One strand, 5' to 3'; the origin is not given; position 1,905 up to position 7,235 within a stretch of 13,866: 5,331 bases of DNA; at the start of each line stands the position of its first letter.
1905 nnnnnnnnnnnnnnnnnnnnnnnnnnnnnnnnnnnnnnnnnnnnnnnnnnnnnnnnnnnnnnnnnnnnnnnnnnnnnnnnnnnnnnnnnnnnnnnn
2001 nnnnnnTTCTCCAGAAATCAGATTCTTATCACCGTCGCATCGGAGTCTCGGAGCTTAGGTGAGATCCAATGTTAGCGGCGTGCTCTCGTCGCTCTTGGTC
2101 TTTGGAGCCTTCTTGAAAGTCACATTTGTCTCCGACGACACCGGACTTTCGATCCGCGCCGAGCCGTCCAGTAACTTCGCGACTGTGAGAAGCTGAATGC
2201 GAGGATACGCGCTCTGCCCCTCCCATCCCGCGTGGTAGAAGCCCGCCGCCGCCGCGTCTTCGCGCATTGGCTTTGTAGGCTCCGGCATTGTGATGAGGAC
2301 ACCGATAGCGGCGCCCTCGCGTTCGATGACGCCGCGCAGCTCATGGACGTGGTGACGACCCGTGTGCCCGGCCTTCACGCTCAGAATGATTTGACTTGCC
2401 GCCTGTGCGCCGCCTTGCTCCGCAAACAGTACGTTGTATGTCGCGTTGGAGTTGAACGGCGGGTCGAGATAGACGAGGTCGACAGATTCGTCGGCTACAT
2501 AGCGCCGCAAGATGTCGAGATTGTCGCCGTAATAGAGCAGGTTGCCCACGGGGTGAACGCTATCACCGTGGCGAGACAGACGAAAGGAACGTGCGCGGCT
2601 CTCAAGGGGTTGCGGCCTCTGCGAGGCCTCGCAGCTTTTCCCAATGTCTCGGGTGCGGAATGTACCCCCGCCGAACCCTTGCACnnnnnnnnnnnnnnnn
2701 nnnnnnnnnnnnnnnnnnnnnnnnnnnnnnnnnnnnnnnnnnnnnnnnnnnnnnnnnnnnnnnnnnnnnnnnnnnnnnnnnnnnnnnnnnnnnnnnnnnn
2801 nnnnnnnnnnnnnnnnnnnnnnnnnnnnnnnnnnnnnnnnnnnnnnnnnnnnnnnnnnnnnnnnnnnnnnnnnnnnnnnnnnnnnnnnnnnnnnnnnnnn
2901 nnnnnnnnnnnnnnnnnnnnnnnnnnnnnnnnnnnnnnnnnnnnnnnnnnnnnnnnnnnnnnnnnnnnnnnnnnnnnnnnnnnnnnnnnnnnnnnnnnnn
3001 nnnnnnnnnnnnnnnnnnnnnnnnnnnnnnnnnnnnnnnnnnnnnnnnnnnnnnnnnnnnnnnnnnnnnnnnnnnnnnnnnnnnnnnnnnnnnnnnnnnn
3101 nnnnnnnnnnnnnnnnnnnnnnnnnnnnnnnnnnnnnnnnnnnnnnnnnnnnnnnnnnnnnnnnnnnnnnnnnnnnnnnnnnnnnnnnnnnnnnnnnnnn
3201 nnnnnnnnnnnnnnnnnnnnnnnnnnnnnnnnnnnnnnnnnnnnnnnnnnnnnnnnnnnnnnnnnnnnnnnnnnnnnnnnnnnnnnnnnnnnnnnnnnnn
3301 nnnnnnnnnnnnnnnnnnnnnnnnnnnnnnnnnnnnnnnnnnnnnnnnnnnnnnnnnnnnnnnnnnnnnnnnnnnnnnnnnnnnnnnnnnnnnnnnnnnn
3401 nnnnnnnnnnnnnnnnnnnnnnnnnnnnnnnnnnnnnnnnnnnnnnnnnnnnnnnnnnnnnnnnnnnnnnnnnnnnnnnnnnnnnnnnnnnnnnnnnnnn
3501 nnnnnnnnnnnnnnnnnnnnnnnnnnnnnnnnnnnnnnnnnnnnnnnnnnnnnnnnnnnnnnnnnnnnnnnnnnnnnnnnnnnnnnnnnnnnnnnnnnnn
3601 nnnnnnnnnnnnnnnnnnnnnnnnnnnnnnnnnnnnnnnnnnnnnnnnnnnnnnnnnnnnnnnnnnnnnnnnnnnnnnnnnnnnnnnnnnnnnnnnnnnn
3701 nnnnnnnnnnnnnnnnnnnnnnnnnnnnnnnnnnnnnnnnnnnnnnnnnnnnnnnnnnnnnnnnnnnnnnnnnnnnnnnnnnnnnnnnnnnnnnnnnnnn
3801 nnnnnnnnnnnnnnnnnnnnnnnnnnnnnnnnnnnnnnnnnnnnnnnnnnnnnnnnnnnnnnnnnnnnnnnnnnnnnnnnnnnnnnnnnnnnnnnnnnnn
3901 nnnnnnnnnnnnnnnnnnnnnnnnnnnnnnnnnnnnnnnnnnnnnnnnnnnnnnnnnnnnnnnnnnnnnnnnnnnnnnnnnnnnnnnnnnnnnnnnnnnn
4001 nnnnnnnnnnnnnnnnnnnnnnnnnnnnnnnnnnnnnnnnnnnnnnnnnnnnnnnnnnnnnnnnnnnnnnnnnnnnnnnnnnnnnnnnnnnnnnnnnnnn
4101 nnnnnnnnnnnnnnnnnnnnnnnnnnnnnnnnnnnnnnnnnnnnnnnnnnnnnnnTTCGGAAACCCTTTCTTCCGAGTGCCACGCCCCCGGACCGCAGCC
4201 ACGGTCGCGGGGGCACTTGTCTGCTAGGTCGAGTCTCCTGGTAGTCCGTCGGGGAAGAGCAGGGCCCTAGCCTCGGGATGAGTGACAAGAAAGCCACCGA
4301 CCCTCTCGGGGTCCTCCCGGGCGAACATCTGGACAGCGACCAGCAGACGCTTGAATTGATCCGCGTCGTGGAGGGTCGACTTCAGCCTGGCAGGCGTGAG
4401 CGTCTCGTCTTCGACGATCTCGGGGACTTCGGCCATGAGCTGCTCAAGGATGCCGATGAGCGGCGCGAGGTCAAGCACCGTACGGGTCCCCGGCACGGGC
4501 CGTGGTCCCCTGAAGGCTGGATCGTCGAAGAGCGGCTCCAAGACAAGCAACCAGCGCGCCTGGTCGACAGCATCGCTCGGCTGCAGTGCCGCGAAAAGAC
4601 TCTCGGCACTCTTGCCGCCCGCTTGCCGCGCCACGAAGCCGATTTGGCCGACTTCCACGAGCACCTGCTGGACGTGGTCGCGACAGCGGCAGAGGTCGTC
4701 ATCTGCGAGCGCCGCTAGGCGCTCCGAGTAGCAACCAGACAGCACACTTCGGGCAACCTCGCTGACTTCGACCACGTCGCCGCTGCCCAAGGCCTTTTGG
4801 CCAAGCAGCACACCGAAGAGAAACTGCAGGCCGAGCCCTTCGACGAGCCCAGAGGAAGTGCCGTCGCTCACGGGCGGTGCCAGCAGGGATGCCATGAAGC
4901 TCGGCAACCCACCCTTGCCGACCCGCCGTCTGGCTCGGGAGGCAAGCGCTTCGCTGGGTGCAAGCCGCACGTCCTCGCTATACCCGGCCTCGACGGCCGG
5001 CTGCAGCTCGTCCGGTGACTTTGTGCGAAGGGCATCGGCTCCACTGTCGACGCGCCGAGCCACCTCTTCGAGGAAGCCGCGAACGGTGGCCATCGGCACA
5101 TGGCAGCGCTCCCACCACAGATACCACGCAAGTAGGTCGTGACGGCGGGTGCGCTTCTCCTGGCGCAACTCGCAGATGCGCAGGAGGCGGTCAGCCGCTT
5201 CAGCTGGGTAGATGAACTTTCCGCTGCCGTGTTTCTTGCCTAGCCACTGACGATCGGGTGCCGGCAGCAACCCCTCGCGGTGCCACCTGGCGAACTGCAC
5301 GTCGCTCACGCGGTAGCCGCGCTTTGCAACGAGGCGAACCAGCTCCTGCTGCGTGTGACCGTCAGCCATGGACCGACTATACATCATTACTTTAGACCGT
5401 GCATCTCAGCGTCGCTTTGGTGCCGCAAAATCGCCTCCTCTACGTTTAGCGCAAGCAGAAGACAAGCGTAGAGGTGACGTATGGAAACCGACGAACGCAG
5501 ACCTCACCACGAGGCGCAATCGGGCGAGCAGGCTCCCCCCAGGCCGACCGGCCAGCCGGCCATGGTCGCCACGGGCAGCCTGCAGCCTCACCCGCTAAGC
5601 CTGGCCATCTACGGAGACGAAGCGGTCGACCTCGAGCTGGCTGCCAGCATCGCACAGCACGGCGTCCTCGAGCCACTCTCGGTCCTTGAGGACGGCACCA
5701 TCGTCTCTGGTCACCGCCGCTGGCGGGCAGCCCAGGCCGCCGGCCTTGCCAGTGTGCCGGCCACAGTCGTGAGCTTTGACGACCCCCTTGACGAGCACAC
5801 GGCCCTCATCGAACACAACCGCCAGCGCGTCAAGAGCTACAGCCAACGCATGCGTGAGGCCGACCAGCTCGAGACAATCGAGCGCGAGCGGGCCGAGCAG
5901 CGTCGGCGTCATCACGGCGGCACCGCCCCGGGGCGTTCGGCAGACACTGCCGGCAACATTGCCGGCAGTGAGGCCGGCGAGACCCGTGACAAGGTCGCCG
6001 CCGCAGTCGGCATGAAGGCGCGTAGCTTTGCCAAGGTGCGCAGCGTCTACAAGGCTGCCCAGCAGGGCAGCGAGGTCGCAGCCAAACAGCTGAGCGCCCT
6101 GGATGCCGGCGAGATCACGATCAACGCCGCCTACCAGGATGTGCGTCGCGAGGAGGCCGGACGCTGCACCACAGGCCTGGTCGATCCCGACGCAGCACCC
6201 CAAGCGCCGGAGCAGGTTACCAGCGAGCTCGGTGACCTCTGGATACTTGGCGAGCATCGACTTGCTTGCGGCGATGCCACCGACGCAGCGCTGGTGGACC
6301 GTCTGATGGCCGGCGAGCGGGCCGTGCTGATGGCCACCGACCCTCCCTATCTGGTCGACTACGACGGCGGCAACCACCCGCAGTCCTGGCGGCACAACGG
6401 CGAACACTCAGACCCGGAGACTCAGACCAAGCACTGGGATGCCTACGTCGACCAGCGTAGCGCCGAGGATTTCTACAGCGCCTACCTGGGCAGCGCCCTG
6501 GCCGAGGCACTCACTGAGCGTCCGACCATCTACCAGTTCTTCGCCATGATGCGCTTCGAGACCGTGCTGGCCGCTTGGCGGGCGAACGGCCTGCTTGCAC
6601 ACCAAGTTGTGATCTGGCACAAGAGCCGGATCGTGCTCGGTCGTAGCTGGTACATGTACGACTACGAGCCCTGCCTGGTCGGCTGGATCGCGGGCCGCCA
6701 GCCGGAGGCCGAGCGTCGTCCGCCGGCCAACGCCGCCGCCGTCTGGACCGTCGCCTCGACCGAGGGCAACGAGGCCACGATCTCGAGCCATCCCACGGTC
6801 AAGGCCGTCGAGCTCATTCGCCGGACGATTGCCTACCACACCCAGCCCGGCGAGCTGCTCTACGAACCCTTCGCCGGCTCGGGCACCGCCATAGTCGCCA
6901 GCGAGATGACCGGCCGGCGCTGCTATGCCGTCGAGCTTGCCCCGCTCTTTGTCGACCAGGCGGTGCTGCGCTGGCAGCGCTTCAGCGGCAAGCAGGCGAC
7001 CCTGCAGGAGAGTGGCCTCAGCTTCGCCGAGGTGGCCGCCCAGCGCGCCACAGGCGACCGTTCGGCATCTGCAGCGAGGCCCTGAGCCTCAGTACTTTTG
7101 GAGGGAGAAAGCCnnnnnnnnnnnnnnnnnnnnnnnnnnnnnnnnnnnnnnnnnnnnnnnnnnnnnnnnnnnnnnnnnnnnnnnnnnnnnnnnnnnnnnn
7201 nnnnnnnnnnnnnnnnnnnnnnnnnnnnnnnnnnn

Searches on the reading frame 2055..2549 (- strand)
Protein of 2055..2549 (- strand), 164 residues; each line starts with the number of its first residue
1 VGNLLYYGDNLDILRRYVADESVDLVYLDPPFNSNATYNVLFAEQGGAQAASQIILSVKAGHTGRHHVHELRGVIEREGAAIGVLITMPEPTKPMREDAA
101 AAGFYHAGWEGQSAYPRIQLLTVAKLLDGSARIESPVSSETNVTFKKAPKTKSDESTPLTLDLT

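Call 67: search_dna_similar(query=window:2055-2549:-, collection=plasmids, mode=protein, max_rows=12, max_evalue=0.001)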
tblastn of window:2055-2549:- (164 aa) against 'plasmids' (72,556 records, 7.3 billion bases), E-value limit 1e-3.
Records with a match: 9; places in all: 18; records where one place covers at least 80% of the query: 0.
Best place of each record, by identity: 60-80% 3; <60% 6.
By first word of the organism name: Mesorhizobium 2; Rhizobium 2; Bradyrhizobium 1; Cellulosimicrobium 1; Microbacterium 1; Candidatus 1; Sinorhizobium 1.
By predicted mobility (MOB-suite, as given by PLSDB): conjugative 5; non-mobilizable 4.
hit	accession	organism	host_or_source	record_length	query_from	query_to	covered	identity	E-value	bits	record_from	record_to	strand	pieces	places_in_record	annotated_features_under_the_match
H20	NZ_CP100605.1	Bradyrhizobium sp. Ash2021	-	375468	39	129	55%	43.5%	4e-12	70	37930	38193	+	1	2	DNA methyltransferase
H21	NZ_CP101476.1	Cellulosimicrobium cellulans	water,poultry farm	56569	3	60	35%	60.3%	4e-14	76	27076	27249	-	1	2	DNA methyltransferase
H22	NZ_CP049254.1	Microbacterium amylolyticum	cell culture,soil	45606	42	136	58%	35.4%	6e-5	49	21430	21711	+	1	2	DNA methyltransferase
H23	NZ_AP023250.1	Mesorhizobium sp. 131-2-5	Lotus japonicus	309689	1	54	33%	61.1%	8e-13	72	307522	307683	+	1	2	site-specific DNA-methyltransferase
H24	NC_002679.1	Mesorhizobium japonicum MAFF 303099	-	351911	1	54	33%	61.1%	8e-13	72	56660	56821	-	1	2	site-specific DNA-methyltransferase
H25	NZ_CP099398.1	Rhizobium sp. Pop5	Phaseolus vulgaris,Cell culture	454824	55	129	46%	43.4%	1e-5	51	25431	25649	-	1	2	DNA methyltransferase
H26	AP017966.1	Candidatus Megaera polyxenophila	-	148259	49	136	54%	36.3%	1e-7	57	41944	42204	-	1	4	adenine specific DNA methylase Mod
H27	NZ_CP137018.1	Sinorhizobium fredii GR64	Phaseolus vulgaris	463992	15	86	44%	43.1%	8e-7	55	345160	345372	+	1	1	DNA methyltransferase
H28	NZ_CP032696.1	Rhizobium jaguaris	Calliandra grandiflora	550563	8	79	44%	41.7%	2e-6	54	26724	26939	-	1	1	none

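Call 68: get_annotated_region(hit=H21, flank=4000)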
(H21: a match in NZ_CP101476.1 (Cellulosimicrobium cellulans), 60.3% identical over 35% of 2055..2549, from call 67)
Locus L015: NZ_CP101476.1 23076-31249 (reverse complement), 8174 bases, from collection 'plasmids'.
description: Cellulosimicrobium cellulans strain TL2 plasmid pTL2A, complete sequence
organism: Cellulosimicrobium cellulans (NCBI taxid 1710)
taxonomy: Bacteria; Actinomycetota; Actinomycetes; Micrococcales; Promicromonosporaceae; Cellulosimicrobium; Cellulosimicrobium cellulans
host: -; source: water,poultry farm; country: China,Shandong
typing (MOB-suite, as given by PLSDB): non-mobilizable
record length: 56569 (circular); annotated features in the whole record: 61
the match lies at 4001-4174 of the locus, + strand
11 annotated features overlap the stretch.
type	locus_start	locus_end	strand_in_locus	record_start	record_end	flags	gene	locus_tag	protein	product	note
CDS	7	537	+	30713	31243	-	-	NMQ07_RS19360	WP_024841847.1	hypothetical protein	-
CDS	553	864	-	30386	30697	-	-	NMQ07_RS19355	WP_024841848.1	hypothetical protein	-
CDS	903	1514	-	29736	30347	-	-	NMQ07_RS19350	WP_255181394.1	cadmium resistance transporter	-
CDS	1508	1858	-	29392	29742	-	-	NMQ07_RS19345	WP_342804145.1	metalloregulator ArsR/SmtB family transcription factor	GO:0006355 - regulation of DNA-templated transcription [Evidence IEA]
CDS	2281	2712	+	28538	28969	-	-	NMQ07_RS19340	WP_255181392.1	hypothetical protein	-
CDS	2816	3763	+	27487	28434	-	-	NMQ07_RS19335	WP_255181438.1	restriction endonuclease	GO:0009307 - DNA restriction-modification system [Evidence IEA]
CDS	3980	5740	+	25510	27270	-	-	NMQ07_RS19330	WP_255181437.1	DNA methyltransferase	GO:0006306 - DNA methylation [Evidence IEA]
CDS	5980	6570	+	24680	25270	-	-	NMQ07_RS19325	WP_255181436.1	hypothetical protein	-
CDS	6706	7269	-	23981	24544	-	-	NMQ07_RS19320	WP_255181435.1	type II toxin-antitoxin system Phd/YefM family antitoxin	-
CDS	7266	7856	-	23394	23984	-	-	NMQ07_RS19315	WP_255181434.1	hypothetical protein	-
CDS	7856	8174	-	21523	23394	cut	-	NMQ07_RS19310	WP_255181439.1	type IV secretory system conjugative DNA transfer family protein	-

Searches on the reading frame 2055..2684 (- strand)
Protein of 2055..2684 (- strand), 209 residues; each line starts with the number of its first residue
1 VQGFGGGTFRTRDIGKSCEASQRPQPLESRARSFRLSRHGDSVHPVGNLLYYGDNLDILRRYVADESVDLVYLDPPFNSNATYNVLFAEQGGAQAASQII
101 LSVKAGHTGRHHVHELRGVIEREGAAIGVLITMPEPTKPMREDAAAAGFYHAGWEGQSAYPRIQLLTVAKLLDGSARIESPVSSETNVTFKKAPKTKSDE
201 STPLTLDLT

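Call 5: search_protein_families(library=pfam, proteins=[window:2055-2684:-], max_evalue=0.01)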
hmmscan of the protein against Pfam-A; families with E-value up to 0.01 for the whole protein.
window:2055-2684:- (209 aa): 3 families
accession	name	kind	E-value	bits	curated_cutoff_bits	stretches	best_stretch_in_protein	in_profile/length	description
PF22722.2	NA-iREase1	-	1.3e-07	32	27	1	96-173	40-106/106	NACHT-associated inactive Restriction Endonuclease 1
PF04471.18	Mrr_cat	-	0.00042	20.9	21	1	94-146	48-99/115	Restriction endonuclease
PF03602.21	Cons_hypoth95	-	0.0025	17.9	24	1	54-87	99-133/182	Conserved hypothetical protein 95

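Call 6: search_protein_families(library=padloc, proteins=[window:2055-2684:-], max_evalue=0.01)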
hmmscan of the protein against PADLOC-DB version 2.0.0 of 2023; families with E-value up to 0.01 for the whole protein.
window:2055-2684:- (209 aa): 14 families
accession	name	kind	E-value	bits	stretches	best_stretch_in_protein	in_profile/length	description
PDLC03641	MTase_III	-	2.2e-05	21.2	1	48-79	105-138/657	Type III methyltransferase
PDLC03339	MTase_II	-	2.7e-05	21.1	1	50-83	6-38/399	Type II methyltransferase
PDLC03636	MTase_III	-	6.8e-05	19.8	1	27-84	26-85/575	Type III methyltransferase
PDLC03238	MTase_II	-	7.2e-05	20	1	44-84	121-159/428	Type II methyltransferase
PDLC03299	MTase_II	-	0.00013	19.6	1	49-85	16-51/296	Type II methyltransferase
PDLC03634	MTase_III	-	0.00014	18.9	1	47-79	94-128/621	Type III methyltransferase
PDLC03354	MTase_II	-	0.00019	18.6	1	50-89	63-103/425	Type II methyltransferase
PDLC03300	MTase_II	-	0.00034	17.8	1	47-82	11-45/302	Type II methyltransferase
PDLC03633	MTase_III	-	0.0018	15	1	30-102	58-136/616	Type III methyltransferase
PDLC03640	MTase_III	-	0.0018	14.7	1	36-80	32-78/654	Type III methyltransferase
PDLC04815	PDC-S02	-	0.0022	15.4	1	97-157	250-312/346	-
PDLC03321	MTase_II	-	0.0023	15.2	1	48-81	14-46/245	Type II methyltransferase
PDLC03738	oMTase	-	0.0066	13.2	1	42-90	16-62/376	orphan methyltransferase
PDLC03216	MTase_II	-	0.0074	13.3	1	48-82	12-45/364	Type II methyltransferase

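Call 11: search_protein_families(library=ncbifam, proteins=[window:2055-2684:-], max_evalue=0.01)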
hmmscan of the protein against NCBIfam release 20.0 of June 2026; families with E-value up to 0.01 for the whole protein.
window:2055-2684:- (209 aa): 1 family
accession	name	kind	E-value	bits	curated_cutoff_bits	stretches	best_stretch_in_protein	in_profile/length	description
NF008572.0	PRK11524.1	equivalog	7.2e-05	22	292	1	49-85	16-51/294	adenine-specific DNA-methyltransferase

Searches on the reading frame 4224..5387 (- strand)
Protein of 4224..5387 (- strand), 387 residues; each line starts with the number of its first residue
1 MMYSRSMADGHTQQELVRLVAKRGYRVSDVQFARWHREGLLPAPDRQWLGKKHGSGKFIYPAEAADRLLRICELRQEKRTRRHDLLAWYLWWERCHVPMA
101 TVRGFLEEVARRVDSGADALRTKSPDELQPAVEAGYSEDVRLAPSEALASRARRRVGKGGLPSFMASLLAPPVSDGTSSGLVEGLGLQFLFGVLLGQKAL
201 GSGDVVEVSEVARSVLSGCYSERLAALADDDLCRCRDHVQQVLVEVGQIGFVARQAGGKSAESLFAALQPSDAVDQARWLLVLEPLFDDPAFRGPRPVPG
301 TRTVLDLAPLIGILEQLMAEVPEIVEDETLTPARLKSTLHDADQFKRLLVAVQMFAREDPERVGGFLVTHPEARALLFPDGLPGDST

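Call 5: search_protein_families(library=pfam, proteins=[window:4224-5387:-], max_evalue=0.01)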
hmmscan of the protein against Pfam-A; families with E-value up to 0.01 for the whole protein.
window:4224-5387:- (387 aa): 0 families

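Call 6: search_protein_families(library=padloc, proteins=[window:4224-5387:-], max_evalue=0.01)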
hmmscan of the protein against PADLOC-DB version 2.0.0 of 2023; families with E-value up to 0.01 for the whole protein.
window:4224-5387:- (387 aa): 0 families

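Call 11: search_protein_families(library=ncbifam, proteins=[window:4224-5387:-], max_evalue=0.01)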
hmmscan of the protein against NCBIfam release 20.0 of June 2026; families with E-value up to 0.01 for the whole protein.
window:4224-5387:- (387 aa): 0 families

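Call 85: search_protein_families(library=phrogs, proteins=[window:4224-5387:-], max_evalue=0.01)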
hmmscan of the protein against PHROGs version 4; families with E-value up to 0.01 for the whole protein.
window:4224-5387:- (387 aa): 0 families

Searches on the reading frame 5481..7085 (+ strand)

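Call 5: search_protein_families(library=pfam, proteins=[window:5481-7085:+], max_evalue=0.01)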
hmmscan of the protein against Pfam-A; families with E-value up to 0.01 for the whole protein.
window:5481-7085:+ (534 aa): 2 families
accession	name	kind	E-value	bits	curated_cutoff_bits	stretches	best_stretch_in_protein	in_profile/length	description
PF01555.25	N6_N4_Mtase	-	1.4e-12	48.5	26.7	1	286-494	6-219/221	DNA methylase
PF02195.25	ParB_N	-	1.5e-12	47.8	26.3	1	44-111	22-92/95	ParB N-terminal domain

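Call 6: search_protein_families(library=padloc, proteins=[window:5481-7085:+], max_evalue=0.01)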
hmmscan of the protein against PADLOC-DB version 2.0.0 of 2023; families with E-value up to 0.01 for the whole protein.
window:5481-7085:+ (534 aa): 46 families (the best 25 are shown)
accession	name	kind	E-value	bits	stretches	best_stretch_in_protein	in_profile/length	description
PDLC03229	MTase_II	-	3.7e-61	205.2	2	231-516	149-418/436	Type II methyltransferase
PDLC03371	MTase_II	-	1.2e-19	68.9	1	283-500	32-254/260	Type II methyltransferase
PDLC03228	MTase_II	-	2.7e-14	51.6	1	338-496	53-203/227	Type II methyltransferase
PDLC03308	MTase_II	-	1.3e-13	48.7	1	426-488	327-384/419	Type II methyltransferase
PDLC03299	MTase_II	-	1.7e-13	48.7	1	417-503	176-265/296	Type II methyltransferase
PDLC03320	MTase_II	-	1.4e-11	42.1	1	417-505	193-281/289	Type II methyltransferase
PDLC03300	MTase_II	-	5.5e-09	33.5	1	421-503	199-278/302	Type II methyltransferase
PDLC03387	MTase_II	-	1.1e-08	32.6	1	410-499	190-276/289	Type II methyltransferase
PDLC03339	MTase_II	-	1.7e-08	31.6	1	421-514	194-287/399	Type II methyltransferase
PDLC03216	MTase_II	-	2.1e-08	31.6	1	421-504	173-261/364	Type II methyltransferase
PDLC03353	MTase_II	-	3e-08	31.5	1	420-492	174-244/260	Type II methyltransferase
PDLC03738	oMTase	-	7.4e-08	29.5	1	434-499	201-266/376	orphan methyltransferase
PDLC03265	MTase_II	-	8.8e-08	29.9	1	434-498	264-328/333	Type II methyltransferase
PDLC03350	MTase_II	-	1.7e-07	29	1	421-495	221-292/312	Type II methyltransferase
PDLC03302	MTase_II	-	9.4e-07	25.9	1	373-494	138-256/626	Type II methyltransferase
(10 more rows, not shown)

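Call 11: search_protein_families(library=ncbifam, proteins=[window:5481-7085:+], max_evalue=0.01)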
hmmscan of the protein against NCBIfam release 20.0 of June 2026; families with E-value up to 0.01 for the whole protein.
window:5481-7085:+ (534 aa): 7 families
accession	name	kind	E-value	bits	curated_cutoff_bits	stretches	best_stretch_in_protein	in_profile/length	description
NF010253.0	PRK13699.1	subfamily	2.3e-12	47.1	244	1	344-489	62-196/226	DNA methyltransferase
TIGR00180.1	parB_part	domain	1.6e-11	44.3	58.45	1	52-122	31-108/186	ParB/RepB/Spo0J family partition protein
TIGR04285.1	nucleoid_noc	exception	5.7e-11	42.3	315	1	52-116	28-94/255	nucleoid occlusion protein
NF050803.1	DnaMtaseCcrMCaul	equivalog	2.7e-08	33.1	830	1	434-502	183-251/350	adenine-specific DNA-methyltransferase CcrM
NF008572.0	PRK11524.1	equivalog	2.1e-06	27.1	292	1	421-497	179-255/294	adenine-specific DNA-methyltransferase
TIGR03734.1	PRTRC_parB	hypoth_equivalog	1.1e-05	24.2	278.6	1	51-118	18-92/555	PRTRC system ParB family protein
NF010406.0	PRK13832.1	subfamily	0.00055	18.6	640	1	47-135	26-114/578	plasmid partitioning protein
